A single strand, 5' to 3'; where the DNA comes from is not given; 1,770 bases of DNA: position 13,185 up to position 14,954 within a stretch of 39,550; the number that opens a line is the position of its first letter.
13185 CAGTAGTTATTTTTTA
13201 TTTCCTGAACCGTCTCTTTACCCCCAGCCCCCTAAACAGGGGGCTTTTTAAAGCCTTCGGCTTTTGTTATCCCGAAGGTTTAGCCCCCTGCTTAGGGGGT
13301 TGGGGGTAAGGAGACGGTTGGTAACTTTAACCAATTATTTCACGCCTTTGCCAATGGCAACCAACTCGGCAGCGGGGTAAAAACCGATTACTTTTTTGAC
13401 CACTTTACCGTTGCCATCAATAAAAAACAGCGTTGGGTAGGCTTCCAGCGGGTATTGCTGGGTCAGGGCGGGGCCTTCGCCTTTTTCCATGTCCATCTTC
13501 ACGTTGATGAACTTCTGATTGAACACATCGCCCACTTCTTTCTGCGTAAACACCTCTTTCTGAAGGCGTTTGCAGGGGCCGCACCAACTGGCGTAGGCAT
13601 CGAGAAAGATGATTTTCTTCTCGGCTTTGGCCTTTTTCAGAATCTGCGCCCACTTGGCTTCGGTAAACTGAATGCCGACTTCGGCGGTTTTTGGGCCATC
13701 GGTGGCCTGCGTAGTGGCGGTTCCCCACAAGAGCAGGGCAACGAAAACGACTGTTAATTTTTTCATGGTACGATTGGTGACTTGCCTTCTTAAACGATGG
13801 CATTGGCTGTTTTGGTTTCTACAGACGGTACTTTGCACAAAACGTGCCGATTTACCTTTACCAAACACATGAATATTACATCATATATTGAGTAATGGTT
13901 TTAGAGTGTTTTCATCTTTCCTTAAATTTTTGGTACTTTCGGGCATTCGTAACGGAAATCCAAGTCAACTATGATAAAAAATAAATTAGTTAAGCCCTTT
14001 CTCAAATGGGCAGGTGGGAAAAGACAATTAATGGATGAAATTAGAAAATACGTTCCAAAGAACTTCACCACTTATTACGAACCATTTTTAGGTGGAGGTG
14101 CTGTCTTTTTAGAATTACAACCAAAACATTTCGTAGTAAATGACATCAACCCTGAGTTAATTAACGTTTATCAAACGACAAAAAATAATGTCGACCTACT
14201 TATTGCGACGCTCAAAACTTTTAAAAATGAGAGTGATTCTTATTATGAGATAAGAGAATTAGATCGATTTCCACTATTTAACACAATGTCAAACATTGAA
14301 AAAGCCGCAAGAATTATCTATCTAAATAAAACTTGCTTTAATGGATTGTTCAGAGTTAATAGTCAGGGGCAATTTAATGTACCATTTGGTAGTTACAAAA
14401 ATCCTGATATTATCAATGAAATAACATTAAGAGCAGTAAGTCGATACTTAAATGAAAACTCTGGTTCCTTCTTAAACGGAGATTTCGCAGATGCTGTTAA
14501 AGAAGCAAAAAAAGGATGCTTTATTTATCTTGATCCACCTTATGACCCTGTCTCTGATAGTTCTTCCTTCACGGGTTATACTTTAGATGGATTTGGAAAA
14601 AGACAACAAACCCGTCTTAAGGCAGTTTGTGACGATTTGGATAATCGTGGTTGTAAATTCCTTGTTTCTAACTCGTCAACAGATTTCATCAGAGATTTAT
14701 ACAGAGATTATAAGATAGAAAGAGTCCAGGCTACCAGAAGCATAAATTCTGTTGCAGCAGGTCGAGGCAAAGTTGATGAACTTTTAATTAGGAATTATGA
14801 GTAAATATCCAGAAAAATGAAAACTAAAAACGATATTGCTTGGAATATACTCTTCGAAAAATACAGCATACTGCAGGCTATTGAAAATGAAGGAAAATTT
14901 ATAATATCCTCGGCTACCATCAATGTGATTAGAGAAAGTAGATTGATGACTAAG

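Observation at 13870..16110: AT-rich (about 35% vs about 57% GC) two-gene insertion: Dam-class MTase plus a 427-aa PD-(D/E)xK-like nuclease, between a thioredoxin gene and uvrA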

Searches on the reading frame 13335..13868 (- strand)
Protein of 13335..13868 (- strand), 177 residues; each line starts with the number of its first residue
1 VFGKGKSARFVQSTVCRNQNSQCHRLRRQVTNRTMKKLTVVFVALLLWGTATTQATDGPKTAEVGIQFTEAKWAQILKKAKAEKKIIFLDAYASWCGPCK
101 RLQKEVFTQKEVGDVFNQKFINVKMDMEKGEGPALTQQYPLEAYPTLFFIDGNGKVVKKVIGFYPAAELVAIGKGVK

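Call 3: search_protein_families(library=pfam, proteins=[window:13335-13868:-], max_evalue=1)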
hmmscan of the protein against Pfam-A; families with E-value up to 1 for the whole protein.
window:13335-13868:- (177 aa): 10 families
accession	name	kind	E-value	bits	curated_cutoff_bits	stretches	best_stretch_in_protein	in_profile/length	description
PF13098.12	Thioredoxin_2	-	4e-15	56.5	27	1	80-171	1-102/104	Thioredoxin-like domain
PF13899.12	Thioredoxin_7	-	1.4e-13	51.2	27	1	72-151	5-82/83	Thioredoxin-like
PF00085.26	Thioredoxin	-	4.3e-13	49.6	23.5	1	67-171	4-99/103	Thioredoxin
PF03190.21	Thioredox_DsbH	-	3.6e-11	43.7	27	1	75-139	28-90/163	Protein of unknown function, DUF255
PF13905.12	Thioredoxin_8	-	0.00078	20.2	27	0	85-107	2-24/94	Thioredoxin-like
PF08534.16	Redoxin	-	0.0019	18.5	26.6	0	133-161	96-133/148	Redoxin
PF00578.27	AhpC-TSA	-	0.0049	17.3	26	0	77-105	18-47/124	AhpC/TSA family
PF24927.1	DUF7747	-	0.022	15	25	1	55-108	99-151/167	Domain of unknown function (DUF7747)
PF24153.1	Meg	-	0.047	14.4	27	1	34-111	5-82/88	Maternally expressed gene family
PF02950.22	Conotoxin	-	0.065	14.6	25.1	1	37-70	2-36/75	Conotoxin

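Call 20: find_related_loci(query=window:13335-13766:-, collection=genome_contigs, flank=8000)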
Query window:13335-13766:- (143 aa) in genome_contigs; peptide patterns used: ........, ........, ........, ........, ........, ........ (x = any residue, [..] = any of these).
481 stretches matched a pattern; 258 encode a relative of the query (tblastn E <= 1e-3); the best 80 are kept; 80 distinct loci.
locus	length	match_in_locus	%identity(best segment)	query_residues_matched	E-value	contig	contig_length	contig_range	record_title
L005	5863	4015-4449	92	1-143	5e-86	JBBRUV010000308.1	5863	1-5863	MAG: Cytophagales bacterium isolate La3_metabat2.032 La3_metabat2.032_K_3228172_L_5863_cov_12.0000, whole genome shotgun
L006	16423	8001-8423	66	1-143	5e-61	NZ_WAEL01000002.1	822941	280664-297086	Fibrivirga algicola strain JA-25 2, whole genome shotgun sequence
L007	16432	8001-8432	67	1-143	1e-60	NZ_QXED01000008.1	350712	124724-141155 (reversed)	Fibrisoma montanum strain HYT19 NODE_8_length_350712_cov_22.969559, whole genome shotgun sequence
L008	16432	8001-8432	67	1-143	3e-60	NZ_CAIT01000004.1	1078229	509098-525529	Fibrisoma limi BUZ 3 strain type strain:BUZ 3, whole genome shotgun sequence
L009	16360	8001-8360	76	24-143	1e-59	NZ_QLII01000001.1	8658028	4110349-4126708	Spirosoma telluris strain HMF3257 contig00001, whole genome shotgun sequence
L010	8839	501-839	79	31-143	1e-59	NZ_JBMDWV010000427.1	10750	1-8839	MAG: Spirosoma sp. isolate FBaNitRs1_30 FBaNitRs1_contig427, whole genome shotgun sequence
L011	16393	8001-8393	70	16-143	1e-59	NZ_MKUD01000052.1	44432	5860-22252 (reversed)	MAG: Spirosoma sp. 48-14 SCNpilot_cont_300_bf_scaffold_463, whole genome shotgun sequence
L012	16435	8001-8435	65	4-143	2e-59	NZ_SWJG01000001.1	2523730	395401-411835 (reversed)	Spirosoma lacussanchae strain CPCC 100624 Scaffold1, whole genome shotgun sequence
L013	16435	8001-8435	65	4-143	2e-59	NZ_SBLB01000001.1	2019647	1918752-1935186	Spirosoma sordidisoli strain TY50 Scaffold1, whole genome shotgun sequence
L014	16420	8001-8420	65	1-143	4e-59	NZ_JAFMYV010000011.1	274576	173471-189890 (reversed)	Fibrella rubiginis strain HMF5335 11, whole genome shotgun sequence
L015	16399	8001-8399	69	4-139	3e-59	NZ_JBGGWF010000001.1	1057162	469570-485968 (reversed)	Fibrella aquatica strain GW2-5 contig1, whole genome shotgun sequence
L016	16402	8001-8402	68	9-143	1e-58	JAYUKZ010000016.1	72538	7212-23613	MAG: Fibrella sp. isolate GFS_9302 GFS_9302_15, whole genome shotgun sequence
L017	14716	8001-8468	63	1-143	2e-58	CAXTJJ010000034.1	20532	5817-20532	MAG TPA_asm: uncultured Spirosoma sp. isolate public_SRR11456918_metawrap_bin.1 genome assembly, contig: public_SRR11456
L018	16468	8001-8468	64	1-143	9e-59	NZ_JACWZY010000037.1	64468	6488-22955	Spirosoma profusum strain BT702 NODE_37_length_64468_cov_21.521082, whole genome shotgun sequence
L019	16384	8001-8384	70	16-143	2e-58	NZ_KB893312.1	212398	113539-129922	Spirosoma luteum DSM 19990 B156DRAFT_scaffold_8.9, whole genome shotgun sequence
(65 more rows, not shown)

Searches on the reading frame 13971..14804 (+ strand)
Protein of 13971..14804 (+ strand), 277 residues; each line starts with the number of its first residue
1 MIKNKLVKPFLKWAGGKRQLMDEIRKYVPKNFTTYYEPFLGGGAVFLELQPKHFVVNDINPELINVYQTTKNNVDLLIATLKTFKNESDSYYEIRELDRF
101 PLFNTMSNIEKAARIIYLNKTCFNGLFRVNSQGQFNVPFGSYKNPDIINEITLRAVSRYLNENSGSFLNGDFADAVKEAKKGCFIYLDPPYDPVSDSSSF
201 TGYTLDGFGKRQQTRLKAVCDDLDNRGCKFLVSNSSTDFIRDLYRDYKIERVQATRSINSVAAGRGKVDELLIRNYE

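Call 3: search_protein_families(library=pfam, proteins=[window:13971-14804:+], max_evalue=1)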
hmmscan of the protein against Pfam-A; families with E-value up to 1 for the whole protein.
window:13971-14804:+ (277 aa): 1 family
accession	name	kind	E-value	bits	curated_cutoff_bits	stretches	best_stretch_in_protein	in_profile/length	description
PF02086.21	MethyltransfD12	-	1.2e-70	238.6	22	1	13-258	1-253/253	D12 class N6 adenine-specific DNA methyltransferase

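Call 4: search_protein_families(library=ncbifam, proteins=[window:13971-14804:+], max_evalue=1)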
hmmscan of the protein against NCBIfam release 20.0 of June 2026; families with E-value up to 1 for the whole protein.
window:13971-14804:+ (277 aa): 2 families
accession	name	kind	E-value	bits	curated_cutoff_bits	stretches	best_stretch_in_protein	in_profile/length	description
TIGR00571.1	dam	subfamily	2.6e-92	309.3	114.85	1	7-275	1-267/267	Dam family site-specific DNA-(adenine-N6)-methyltransferase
NF008152.0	PRK10904.1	equivalog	1.1e-57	195.4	441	1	8-273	5-266/271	adenine-specific DNA-methyltransferase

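Call 5: search_protein_families(library=padloc, proteins=[window:13971-14804:+], max_evalue=1)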
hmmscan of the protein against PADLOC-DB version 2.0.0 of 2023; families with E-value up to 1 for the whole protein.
window:13971-14804:+ (277 aa): 21 families
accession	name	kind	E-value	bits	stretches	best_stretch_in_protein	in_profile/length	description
PDLC03735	oMTase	-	2.4e-106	353.3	1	1-277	1-283/284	orphan methyltransferase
PDLC03294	MTase_II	-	2.9e-105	349.8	1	5-276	2-271/272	Type II methyltransferase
PDLC03261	MTase_II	-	1.3e-76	256.3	1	4-268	21-280/643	Type II methyltransferase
PDLC03729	oMTase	-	6.2e-72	240.4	1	7-272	4-265/275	orphan methyltransferase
PDLC03266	MTase_II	-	1.7e-62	209.4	1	2-273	9-281/285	Type II methyltransferase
PDLC03344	MTase_II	-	1.2e-36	123.9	1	7-149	3-147/154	Type II methyltransferase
PDLC03247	MTase_II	-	4.5e-36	122.5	1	7-277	2-266/282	Type II methyltransferase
PDLC03383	MTase_II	-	4.2e-30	103.2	1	3-236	14-262/318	Type II methyltransferase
PDLC03264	MTase_II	-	2.2e-27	94.1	1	3-268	7-275/306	Type II methyltransferase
PDLC03717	oMTase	-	1.6e-24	84.8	1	7-276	2-266/285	orphan methyltransferase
PDLC03287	MTase_II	-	2.7e-22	77.3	1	3-277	359-642/646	Type II methyltransferase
PDLC03253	MTase_II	-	2.6e-19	67.9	1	7-275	3-252/253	Type II methyltransferase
PDLC03349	MTase_II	-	7.7e-19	66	2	106-223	187-302/374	Type II methyltransferase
PDLC04018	PD-Lambda-5_B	-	1.6e-16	58.4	1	11-263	8-262/291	-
PDLC03302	MTase_II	-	1.6e-16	58.2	1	9-195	361-546/626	Type II methyltransferase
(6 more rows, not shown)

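Call 13: search_solved_structures(query=window:13971-14804:+, max_evalue=0.001, show_alignments=3)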
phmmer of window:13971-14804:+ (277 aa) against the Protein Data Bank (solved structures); distinct sequences matched with E-value up to 0.001: 10.
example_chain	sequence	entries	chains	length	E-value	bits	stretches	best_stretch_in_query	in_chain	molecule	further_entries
2dpm_A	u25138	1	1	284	6.4e-81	274.7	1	2-277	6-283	PROTEIN (ADENINE-SPECIFIC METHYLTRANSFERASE DPNII 1)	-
4gbe_D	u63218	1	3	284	8.8e-46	159.5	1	8-273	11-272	DNA adenine methylase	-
4gol_D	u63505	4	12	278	9.4e-46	159.4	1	8-273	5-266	DNA adenine methylase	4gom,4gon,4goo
2g1p_A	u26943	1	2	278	9.5e-46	159.4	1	8-273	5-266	DNA adenine methylase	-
2ore_D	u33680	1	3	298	1e-45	159.3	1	8-273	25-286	DNA adenine methylase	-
4rtj_A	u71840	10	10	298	1e-45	159.3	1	8-273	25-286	DNA adenine methylase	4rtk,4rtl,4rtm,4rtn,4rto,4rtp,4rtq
7m6b_B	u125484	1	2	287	7.5e-13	51.5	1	7-198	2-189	Site-specific DNA-methyltransferase (adenine-specific)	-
1yfj_A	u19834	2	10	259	2.4e-10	43.3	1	12-235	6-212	DNA adenine methylase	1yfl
1yf3_A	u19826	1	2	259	4.9e-10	42.3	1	12-235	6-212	DNA adenine methylase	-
1q0s_A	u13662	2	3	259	5.6e-10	42.1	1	12-234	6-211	DNA adenine methylase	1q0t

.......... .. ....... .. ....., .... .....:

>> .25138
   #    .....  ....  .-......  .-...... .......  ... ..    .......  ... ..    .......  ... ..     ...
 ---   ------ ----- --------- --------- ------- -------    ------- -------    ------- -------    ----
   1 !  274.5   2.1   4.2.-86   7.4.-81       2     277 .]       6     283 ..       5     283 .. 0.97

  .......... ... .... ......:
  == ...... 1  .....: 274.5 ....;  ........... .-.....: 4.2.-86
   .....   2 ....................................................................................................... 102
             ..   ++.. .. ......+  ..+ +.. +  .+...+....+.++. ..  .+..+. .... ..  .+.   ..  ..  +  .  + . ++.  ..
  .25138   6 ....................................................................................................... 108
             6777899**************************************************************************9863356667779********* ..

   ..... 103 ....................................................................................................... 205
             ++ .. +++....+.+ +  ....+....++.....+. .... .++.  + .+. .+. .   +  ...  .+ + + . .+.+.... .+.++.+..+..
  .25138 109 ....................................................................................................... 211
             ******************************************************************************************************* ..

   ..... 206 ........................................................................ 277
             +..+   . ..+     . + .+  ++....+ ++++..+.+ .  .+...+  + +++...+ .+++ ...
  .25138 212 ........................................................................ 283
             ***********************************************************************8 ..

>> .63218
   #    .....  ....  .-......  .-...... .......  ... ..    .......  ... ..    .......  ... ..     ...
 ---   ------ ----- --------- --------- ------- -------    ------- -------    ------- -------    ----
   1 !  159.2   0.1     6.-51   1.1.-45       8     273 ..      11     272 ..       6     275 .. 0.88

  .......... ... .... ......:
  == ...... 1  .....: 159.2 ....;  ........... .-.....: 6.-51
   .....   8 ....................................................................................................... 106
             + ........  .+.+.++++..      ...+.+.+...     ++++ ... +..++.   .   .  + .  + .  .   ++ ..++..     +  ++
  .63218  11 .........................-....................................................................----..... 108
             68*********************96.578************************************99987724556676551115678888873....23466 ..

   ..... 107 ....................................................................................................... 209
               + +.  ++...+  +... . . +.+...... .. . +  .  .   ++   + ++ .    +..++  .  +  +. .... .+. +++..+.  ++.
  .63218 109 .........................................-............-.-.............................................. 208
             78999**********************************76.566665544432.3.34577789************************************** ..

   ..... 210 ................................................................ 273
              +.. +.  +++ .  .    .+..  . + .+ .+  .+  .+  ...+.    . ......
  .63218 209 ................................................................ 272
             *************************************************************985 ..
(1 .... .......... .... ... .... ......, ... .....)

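Call 54: list_cluster_members(proteins=[P0075, P0012, window:13971-14804:+])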
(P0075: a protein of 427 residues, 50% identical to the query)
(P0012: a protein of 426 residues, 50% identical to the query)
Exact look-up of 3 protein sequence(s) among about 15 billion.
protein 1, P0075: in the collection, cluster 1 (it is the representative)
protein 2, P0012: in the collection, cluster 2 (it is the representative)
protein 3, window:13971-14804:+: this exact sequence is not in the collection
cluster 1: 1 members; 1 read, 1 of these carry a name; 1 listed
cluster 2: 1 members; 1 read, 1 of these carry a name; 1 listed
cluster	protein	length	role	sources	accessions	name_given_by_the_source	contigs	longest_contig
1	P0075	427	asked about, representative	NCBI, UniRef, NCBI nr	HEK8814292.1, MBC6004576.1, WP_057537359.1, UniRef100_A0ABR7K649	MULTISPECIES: type II restriction enzyme [Peptostreptococcaceae] | Transcriptional regulator n=1 Tax=Paeniclostridium hominis TaxID=2764329 ... | transcriptional regulator [Paeniclostridium hominis]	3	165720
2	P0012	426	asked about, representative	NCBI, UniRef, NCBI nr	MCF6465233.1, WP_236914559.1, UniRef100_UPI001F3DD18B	type II restriction enzyme [Clostridium sp. Cult2] | type II restriction enzyme n=1 Tax=Clostridium sp. Cult2 TaxID=2079003 RepID=UPI001F3DD18B | transcriptional regulator [Clostridium sp. Cult2]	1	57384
